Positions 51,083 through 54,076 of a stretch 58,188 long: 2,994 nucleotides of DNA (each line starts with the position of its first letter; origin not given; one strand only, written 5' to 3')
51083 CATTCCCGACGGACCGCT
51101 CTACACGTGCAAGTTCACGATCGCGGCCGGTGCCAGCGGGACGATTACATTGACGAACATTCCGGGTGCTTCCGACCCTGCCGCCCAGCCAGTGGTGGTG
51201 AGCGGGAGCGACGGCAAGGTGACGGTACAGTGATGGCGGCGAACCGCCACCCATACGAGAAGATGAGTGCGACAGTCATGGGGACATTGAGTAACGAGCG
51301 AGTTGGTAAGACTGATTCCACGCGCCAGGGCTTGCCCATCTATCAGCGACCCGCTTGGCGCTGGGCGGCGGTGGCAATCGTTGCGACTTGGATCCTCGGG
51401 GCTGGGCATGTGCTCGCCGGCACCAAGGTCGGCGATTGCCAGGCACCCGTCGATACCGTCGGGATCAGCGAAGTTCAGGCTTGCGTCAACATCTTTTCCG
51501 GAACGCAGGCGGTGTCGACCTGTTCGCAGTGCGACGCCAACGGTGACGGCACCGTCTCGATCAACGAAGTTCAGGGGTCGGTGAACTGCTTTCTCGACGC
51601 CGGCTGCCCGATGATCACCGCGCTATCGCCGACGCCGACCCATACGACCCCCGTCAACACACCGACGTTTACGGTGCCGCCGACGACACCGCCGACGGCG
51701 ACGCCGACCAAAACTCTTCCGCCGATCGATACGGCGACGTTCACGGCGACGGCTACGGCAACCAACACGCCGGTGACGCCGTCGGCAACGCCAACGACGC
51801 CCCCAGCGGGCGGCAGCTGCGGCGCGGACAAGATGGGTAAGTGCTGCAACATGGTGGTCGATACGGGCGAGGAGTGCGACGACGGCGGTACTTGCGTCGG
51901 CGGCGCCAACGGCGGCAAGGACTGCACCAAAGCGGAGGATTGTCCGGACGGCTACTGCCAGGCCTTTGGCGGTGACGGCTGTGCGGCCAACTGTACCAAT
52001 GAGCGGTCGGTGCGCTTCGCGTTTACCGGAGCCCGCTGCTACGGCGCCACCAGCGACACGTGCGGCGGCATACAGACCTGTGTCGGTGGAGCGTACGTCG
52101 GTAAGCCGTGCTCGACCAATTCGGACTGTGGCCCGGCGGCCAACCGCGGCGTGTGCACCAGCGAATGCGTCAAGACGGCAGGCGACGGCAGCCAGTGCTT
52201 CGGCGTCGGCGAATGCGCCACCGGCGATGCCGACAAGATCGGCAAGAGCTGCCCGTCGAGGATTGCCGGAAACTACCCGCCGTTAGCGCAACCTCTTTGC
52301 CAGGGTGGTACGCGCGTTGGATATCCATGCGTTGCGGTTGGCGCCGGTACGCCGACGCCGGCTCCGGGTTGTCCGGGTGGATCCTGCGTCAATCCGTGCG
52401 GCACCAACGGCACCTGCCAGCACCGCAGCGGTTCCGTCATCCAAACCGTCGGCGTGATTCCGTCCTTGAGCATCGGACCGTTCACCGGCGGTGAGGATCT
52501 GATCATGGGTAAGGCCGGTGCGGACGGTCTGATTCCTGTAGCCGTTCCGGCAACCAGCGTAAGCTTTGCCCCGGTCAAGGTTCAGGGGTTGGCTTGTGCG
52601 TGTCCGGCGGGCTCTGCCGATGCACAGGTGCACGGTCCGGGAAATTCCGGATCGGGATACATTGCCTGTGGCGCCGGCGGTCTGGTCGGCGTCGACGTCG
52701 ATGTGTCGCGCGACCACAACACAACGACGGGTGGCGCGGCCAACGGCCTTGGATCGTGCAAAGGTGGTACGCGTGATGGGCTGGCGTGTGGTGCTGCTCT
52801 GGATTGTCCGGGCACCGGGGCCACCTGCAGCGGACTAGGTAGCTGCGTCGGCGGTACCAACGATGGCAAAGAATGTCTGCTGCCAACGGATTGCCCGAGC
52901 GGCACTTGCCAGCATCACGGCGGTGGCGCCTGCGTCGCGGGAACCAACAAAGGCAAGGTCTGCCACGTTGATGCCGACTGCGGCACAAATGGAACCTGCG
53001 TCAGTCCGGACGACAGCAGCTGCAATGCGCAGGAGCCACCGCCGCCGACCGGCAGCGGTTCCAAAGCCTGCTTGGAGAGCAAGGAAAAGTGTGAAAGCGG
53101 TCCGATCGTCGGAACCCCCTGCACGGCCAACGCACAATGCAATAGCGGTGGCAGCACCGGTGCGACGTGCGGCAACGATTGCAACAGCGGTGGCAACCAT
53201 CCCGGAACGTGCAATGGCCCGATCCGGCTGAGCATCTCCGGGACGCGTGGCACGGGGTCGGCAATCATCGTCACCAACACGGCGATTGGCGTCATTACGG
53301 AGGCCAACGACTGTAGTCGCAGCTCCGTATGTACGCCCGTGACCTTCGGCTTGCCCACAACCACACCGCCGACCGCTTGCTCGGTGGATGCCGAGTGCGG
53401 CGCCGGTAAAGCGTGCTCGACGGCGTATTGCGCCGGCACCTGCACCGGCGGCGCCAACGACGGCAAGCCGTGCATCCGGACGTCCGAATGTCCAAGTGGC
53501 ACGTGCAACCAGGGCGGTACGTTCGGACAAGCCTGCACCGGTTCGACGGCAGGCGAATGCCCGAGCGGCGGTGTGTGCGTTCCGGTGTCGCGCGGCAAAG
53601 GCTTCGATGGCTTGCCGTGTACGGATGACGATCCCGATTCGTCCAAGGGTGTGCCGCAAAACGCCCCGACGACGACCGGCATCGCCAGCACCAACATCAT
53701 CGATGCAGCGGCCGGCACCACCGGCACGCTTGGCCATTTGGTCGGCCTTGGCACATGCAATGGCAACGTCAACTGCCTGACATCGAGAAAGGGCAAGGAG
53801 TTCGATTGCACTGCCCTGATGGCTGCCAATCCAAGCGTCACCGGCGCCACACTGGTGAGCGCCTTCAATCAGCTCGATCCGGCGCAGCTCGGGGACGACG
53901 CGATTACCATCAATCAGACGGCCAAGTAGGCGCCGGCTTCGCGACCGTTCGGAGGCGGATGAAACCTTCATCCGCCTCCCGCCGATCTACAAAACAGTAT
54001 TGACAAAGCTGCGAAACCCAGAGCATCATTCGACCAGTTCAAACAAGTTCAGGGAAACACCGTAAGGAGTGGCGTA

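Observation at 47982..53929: Candidate non-cellulosomal cohesin-dockerin surface display pair: four-cohesin lipoprotein coupled to a dockerin-bearing Cys-rich protein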

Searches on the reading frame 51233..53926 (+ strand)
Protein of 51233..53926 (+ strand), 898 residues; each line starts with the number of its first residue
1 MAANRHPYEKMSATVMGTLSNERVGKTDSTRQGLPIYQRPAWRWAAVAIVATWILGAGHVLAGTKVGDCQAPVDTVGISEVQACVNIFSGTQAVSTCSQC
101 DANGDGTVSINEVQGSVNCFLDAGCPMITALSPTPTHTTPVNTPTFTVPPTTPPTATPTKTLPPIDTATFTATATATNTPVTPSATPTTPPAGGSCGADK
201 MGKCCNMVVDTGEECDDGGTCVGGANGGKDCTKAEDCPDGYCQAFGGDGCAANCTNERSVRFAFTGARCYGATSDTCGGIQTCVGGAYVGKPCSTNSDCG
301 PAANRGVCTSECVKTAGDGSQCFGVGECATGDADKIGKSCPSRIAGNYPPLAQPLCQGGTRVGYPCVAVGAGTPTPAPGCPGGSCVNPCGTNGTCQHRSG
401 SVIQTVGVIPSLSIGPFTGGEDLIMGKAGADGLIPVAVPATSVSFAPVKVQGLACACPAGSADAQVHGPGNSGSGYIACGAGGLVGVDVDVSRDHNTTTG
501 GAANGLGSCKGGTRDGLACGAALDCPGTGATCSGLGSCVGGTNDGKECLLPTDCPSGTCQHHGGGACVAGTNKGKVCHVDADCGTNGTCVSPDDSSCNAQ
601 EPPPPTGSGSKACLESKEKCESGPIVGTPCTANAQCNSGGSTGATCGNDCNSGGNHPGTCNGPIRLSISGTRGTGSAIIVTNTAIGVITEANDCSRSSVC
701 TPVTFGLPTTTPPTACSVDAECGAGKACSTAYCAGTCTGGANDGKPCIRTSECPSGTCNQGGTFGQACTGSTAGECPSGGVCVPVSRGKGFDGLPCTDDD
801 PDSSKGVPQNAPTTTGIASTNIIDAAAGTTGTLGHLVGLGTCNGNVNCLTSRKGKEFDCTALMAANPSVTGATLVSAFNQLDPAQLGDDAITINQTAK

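Call 3: search_protein_families(library=pfam, proteins=[window:51233-53926:+], max_evalue=1)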
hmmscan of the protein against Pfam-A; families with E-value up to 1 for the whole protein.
window:51233-53926:+ (898 aa): 1 family
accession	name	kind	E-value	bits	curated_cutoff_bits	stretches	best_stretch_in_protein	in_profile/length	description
PF04706.18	Dickkopf_N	-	0.013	16.3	25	2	716-758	2-45/51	Dickkopf N-terminal cysteine-rich region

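Call 4: search_protein_families(library=ncbifam, proteins=[window:51233-53926:+], max_evalue=1)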
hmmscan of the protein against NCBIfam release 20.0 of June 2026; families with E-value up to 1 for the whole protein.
window:51233-53926:+ (898 aa): 2 families
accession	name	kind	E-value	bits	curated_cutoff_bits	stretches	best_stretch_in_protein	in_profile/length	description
TIGR04201.1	Myxo_Cys_RPT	repeat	0.015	15.4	25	1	713-733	2-22/22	Cys-rich repeat-containing protein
NF041410.1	XopAW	subfamily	0.18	11.5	120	1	79-132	123-165/235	XopAW family type III secretion system calcium-binding effector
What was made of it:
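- On Myxo_Cys_RPT (TIGR04201) / DUF4215 (PF13948): 15.4 bits against 25 (call 4).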

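Call 8: find_homologous_proteins(query=window:51233-53926:+, max_evalue=0.001)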
Query window:51233-53926:+ (898 aa): 98 proteins with E <= 0.001 among 8000 candidates.
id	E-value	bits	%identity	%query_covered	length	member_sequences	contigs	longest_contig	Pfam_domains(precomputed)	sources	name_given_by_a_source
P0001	0.0e+0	1984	100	99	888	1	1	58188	-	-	-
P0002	3.3e-222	759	50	96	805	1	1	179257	-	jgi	jgi:hypothetical protein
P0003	5.1e-203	695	54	76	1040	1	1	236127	-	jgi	jgi:hypothetical protein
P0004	6.5e-203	695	51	85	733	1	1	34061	-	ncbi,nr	ncbi:MAG: hypothetical protein HY270_06705 [Deltaproteobacteria bacterium]|nr:hypothetical protein [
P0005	2.4e-184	634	51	81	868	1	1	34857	-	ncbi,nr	ncbi:MAG: hypothetical protein HY270_22500 [Deltaproteobacteria bacterium]|nr:hypothetical protein [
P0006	6.2e-180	619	46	93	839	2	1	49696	-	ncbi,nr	ncbi:MAG TPA: hypothetical protein VMW17_15785 [Candidatus Binatia bacterium]|nr:hypothetical protei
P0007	4.5e-176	606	45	96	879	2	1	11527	-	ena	-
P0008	4.8e-174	600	48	81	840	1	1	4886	-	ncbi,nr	ncbi:MAG TPA: hypothetical protein VMT89_06615, partial [Candidatus Acidoferrales bacterium]|nr:hypo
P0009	1.4e-173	598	45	93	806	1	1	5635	-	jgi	jgi:hypothetical protein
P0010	2.6e-169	584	48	85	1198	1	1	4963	PF13948.12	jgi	jgi:cysteine-rich repeat protein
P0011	1.5e-168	581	43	95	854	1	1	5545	-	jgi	jgi:hypothetical protein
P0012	1.8e-166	575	46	83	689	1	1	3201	-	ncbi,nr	ncbi:MAG: hypothetical protein LUQ45_03945, partial [Methanoregulaceae archaeon]|nr:hypothetical pro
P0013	1.1e-163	565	47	77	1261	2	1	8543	PF13948.12,PF14339.13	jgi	-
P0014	1.3e-154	535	45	90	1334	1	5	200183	-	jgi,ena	-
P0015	1.3e-153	532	46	80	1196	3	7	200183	-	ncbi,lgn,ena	-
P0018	2.8e-116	408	38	58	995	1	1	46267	-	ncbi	-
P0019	1.9e-108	382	37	86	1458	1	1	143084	-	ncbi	-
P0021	2.7e-96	342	38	83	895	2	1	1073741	-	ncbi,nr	ncbi:MAG: hypothetical protein KatS3mg076_1648 [Candidatus Binatia bacterium]|nr:MAG: hypothetical p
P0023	1.3e-76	277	33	83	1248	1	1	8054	PF13948.12,PF24517.3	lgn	-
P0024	6.4e-62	228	31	72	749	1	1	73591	-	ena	-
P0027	1.0e-31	128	51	8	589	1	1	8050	PF13948.12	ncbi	-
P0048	1.1e-14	72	60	7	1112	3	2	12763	PF13948.12,PF07603.18,PF15902.13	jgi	jgi:cysteine-rich repeat protein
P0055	1.7e-12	65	44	7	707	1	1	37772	PF00404.25,PF13202.13,PF00036.39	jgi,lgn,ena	-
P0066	2.0e-9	55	39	16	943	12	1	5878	PF13948.12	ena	-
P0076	2.7e-7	48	38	9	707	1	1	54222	PF13948.12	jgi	jgi:cysteine-rich repeat protein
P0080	1.4e-6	45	39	14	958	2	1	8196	PF13948.12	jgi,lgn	-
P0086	3.3e-5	41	43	7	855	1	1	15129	PF13948.12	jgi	jgi:cysteine-rich repeat protein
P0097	7.3e-4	36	51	8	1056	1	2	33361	PF13948.12,PF25852.1,PF14870.13,PF02012.27,PF15902.13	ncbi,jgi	jgi:cysteine-rich repeat protein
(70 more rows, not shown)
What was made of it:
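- Checked: The gene caller behind the database used ATG 51263 (P0001, 888 aa; call 8).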

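Call 16: search_protein_families(library=pfam, proteins=[P0015, P0014, P0021, P0055, P0003, P0005, P0013, P0019, P0024], max_evalue=0.01)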
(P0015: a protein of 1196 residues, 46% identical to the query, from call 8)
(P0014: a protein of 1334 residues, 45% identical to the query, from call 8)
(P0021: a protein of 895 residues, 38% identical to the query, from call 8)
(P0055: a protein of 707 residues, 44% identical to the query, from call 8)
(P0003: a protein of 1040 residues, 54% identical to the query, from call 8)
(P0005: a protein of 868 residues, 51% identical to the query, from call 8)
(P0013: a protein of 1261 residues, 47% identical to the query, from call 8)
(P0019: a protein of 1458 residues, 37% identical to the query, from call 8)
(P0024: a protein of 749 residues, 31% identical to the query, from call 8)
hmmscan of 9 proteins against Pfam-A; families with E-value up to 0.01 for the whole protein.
P0015 (1196 aa): 0 families

P0014 (1334 aa): 1 family
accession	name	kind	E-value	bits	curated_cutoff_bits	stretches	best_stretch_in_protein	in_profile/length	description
PF23416.1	DUF7107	-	0.0023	18.7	24.6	1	968-1013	2-42/48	Domain of unknown function (DUF7107)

P0021 (895 aa): 2 families
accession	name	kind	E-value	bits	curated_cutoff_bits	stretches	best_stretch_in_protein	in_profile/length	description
PF00963.24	Cohesin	-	0.0023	18.6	24.1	1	2-146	6-139/139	Cohesin domain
PF23416.1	DUF7107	-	0.0074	17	24.6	1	744-784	2-42/48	Domain of unknown function (DUF7107)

P0055 (707 aa): 6 families
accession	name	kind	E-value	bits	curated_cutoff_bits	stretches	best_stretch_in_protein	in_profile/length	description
PF00404.24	Dockerin_1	-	3.3e-08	34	22.9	1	259-301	1-45/57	Dockerin type I domain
PF13202.12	EF-hand_5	-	4.6e-06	26.3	25.9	0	70-83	8-21/25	EF hand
PF00036.39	EF-hand_1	-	1.2e-05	24.9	25.4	0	70-86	9-25/29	EF hand domain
PF13405.12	EF-hand_6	-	0.00082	19.4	25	0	70-86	9-25/30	EF-hand domain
PF00963.24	Cohesin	-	0.0011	19.6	24.1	1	107-166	3-65/139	Cohesin domain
PF13499.12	EF-hand_7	-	0.0013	19.5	30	0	70-84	49-63/67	EF-hand domain pair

P0003 (1040 aa): 2 families
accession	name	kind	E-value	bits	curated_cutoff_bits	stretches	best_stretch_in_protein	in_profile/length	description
PF13715.12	CarbopepD_reg_2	-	0.002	18.5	32.2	1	214-262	1-48/88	CarboxypepD_reg-like domain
PF00404.24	Dockerin_1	-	0.0073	16.9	22.9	0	275-320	11-56/57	Dockerin type I domain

P0005 (868 aa): 1 family
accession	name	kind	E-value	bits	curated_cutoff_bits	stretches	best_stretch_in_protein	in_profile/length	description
PF04706.18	Dickkopf_N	-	0.0018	19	25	1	688-732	2-46/51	Dickkopf N-terminal cysteine-rich region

P0013 (1261 aa): 2 families
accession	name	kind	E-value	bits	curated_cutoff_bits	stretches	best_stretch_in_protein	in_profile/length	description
PF13948.11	DUF4215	-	7.2e-08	33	27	1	475-506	17-46/47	Domain of unknown function (DUF4215)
PF14339.12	DUF4394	-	8.8e-06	25.7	29.6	0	158-206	176-226/230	Domain of unknown function (DUF4394)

P0019 (1458 aa): 1 family
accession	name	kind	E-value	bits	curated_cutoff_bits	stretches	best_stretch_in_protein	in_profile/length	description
PF13948.11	DUF4215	-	7e-05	23.5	27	1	483-517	15-46/47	Domain of unknown function (DUF4215)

P0024 (749 aa): 3 families
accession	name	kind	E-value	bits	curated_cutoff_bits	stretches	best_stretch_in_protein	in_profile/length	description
PF00036.39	EF-hand_1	-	0.00016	21.4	25.4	0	178-196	9-27/29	EF hand domain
PF13405.12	EF-hand_6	-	0.0011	18.9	25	0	179-196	10-27/30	EF-hand domain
PF13202.12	EF-hand_5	-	0.0071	16.2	25.9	0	178-193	8-23/25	EF hand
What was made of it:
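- Closest known: Myxococcus-type cysteine-rich repeat proteins. Same: Several cargo homologs pass PF13948 (calls 4, 8, 16).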

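Call 17: find_encoding_contigs(protein=P0002, flank=10000, max_places=2)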
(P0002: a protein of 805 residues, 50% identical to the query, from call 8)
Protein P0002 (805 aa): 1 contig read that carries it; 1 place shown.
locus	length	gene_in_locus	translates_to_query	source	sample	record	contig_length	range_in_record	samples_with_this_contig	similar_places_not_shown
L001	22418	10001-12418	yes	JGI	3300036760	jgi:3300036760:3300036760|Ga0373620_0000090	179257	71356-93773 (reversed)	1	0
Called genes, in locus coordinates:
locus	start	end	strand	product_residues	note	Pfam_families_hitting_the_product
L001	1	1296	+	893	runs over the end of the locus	PF03176:MMPL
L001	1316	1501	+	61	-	-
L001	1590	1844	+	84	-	-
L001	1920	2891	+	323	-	PF00005:ABC_tran, PF13304:AAA_21 (faint)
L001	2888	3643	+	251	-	PF12679:ABC2_membrane_2, PF12730:ABC2_membrane_4, PF12698:ABC2_membrane_3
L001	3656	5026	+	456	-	PF23357:DUF7088 (weak), PF09822:ABC_transp_aux, PF14258:DUF4350 (weak)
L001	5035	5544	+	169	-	PF14238:DUF4340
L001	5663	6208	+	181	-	-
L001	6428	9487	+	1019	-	PF00963:Cohesin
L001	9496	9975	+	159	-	-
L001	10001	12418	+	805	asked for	-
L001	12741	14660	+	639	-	-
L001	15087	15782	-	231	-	-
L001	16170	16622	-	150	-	-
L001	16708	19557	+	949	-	PF13948:DUF4215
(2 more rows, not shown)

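Call 18: find_encoding_contigs(protein=P0006, flank=10000, max_places=2)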
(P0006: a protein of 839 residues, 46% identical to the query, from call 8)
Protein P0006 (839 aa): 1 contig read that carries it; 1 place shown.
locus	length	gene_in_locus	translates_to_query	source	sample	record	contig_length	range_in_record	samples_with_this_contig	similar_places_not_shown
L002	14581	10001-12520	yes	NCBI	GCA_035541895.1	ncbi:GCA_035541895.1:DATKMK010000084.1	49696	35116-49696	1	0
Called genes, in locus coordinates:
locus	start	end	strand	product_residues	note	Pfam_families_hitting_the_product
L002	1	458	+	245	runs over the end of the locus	-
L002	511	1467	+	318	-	PF00005:ABC_tran, PF13304:AAA_21 (weak)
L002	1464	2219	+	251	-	PF12679:ABC2_membrane_2, PF12730:ABC2_membrane_4 (faint), PF13346:ABC2_membrane_5, PF12698:ABC2_membrane_3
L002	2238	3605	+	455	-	PF23357:DUF7088, PF09822:ABC_transp_aux, PF14258:DUF4350 (weak)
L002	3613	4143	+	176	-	PF14238:DUF4340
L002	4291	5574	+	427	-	PF13948:DUF4215 (weak)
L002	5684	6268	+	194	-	-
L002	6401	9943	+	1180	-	PF00963:Cohesin (weak)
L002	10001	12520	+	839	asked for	-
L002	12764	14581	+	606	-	?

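Call 19: find_encoding_contigs(protein=P0018, flank=10000, max_places=2)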
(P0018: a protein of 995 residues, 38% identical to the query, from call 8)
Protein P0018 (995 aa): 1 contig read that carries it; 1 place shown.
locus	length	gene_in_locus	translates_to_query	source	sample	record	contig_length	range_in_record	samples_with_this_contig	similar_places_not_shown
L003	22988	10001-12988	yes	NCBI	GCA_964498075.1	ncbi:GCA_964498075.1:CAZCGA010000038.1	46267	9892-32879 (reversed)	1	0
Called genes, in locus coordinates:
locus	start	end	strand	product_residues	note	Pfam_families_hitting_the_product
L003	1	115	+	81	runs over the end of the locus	PF01722:BolA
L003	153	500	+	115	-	PF00462:Glutaredoxin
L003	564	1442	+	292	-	-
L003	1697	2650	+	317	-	PF00005:ABC_tran, PF13304:AAA_21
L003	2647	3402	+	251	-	PF12679:ABC2_membrane_2, PF12730:ABC2_membrane_4 (faint), PF12698:ABC2_membrane_3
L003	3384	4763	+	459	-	PF23357:DUF7088 (weak), PF09822:ABC_transp_aux, PF14258:DUF4350 (weak), PF23355:IFT52_GIFT (faint)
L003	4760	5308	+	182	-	PF14238:DUF4340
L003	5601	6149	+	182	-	-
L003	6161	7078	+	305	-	PF13462:Thioredoxin_4, PF13098:Thioredoxin_2, PF01323:DSBA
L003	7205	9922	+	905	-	PF00963:Cohesin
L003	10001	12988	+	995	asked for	-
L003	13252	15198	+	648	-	-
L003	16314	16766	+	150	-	PF01797:Y1_Tnp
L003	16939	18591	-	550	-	PF13231:PMT_2 (weak), PF14559:TPR_19 (faint), PF07719:TPR_2 (faint)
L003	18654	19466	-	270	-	PF01113:DapB_N, PF05173:DapB_C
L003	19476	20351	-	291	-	PF00701:DHDPS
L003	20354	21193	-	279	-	PF01678:DAP_epimerase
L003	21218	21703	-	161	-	-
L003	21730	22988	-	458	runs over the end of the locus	PF00206:Lyase_1, PF14698:ASL_C2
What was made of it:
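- Checked: Orthologs have 58-79 nt gaps between the two genes (calls 18, 19).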

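Call 25: find_related_loci(query=A2, collection=genome_contigs, flank=10000)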
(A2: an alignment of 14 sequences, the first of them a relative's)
Query A2 (888 aa) in genome_contigs; peptide patterns used: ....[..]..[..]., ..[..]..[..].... (x = any residue, [..] = any of these).
187 stretches matched a pattern; 120 encode a relative of the query (tblastn E <= 1e-3); the best 80 are kept; 78 distinct loci.
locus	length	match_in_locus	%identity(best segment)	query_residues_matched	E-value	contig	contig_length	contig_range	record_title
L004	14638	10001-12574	45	15-888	0e+0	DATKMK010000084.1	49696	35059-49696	MAG TPA_asm: Candidatus Binatia bacterium isolate SMAG_U14709 k141_3317838, whole genome shotgun sequence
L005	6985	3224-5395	46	172-888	2e-161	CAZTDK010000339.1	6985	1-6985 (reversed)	MAG TPA_asm: uncultured Candidatus Binatia bacterium isolate binchicken_co54_374 genome assembly, contig: NODE_19856_len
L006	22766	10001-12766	37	116-888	1e-120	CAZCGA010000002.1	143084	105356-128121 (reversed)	MAG TPA_asm: uncultured Candidatus Binatia bacterium isolate SRP119689_co1_8 genome assembly, contig: NODE_78_length_143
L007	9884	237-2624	45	84-888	1e-160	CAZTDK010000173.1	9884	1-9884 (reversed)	MAG TPA_asm: uncultured Candidatus Binatia bacterium isolate binchicken_co54_374 genome assembly, contig: NODE_12464_len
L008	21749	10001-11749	38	370-888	3e-85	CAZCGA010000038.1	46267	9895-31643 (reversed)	MAG TPA_asm: uncultured Candidatus Binatia bacterium isolate SRP119689_co1_8 genome assembly, contig: NODE_885_length_46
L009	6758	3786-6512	39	56-888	3e-45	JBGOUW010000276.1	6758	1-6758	MAG: Candidatus Binatia bacterium isolate OBJ_0618_7090110_13 k141_1118232_length_6758_cov_99.8208, whole genome shotgun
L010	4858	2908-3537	40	56-254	4e-26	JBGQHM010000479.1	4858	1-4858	MAG: Candidatus Binatia bacterium isolate OBJ2_061818_070_72 k141_1043579_length_4858_cov_17.0000, whole genome shotgun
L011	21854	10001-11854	27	56-881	6e-21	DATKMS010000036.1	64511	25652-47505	MAG TPA_asm: Candidatus Margulisiibacteriota bacterium isolate SMAG_U14717 k141_5017953, whole genome shotgun sequence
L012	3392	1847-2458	33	68-291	6e-19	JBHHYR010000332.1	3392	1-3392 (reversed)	MAG: Candidatus Binatia bacterium isolate Maj_2_bin.38 NODE_18609_length_3392_cov_6.230447, whole genome shotgun sequenc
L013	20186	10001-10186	61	194-255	3e-16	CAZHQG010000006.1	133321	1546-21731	MAG TPA_asm: uncultured Candidatus Binatia bacterium isolate binchicken_co40_104 genome assembly, contig: NODE_160_lengt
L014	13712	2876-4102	60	45-255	3e-16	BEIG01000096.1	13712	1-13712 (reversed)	Bacterium HR30 DNA, contig: NODE_1283_96, isolate: HRbin30, whole genome shotgun sequence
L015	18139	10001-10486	34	51-247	3e-16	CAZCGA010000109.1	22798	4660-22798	MAG TPA_asm: uncultured Candidatus Binatia bacterium isolate SRP119689_co1_8 genome assembly, contig: NODE_2953_length_2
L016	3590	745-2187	36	87-885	7e-16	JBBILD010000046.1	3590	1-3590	MAG: Myxococcales bacterium isolate SLS170214_bin_200 NODE_22560_length_3590_cov_2.19116, whole genome shotgun sequence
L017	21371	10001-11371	35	24-882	2e-15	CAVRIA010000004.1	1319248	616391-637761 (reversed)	MAG: uncultured bacterium isolate MFD05684.bin.1.163 genome assembly, contig: contig_14863, whole genome shotgun sequenc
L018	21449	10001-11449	35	87-882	3e-14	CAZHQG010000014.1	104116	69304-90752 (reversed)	MAG TPA_asm: uncultured Candidatus Binatia bacterium isolate binchicken_co40_104 genome assembly, contig: NODE_233_lengt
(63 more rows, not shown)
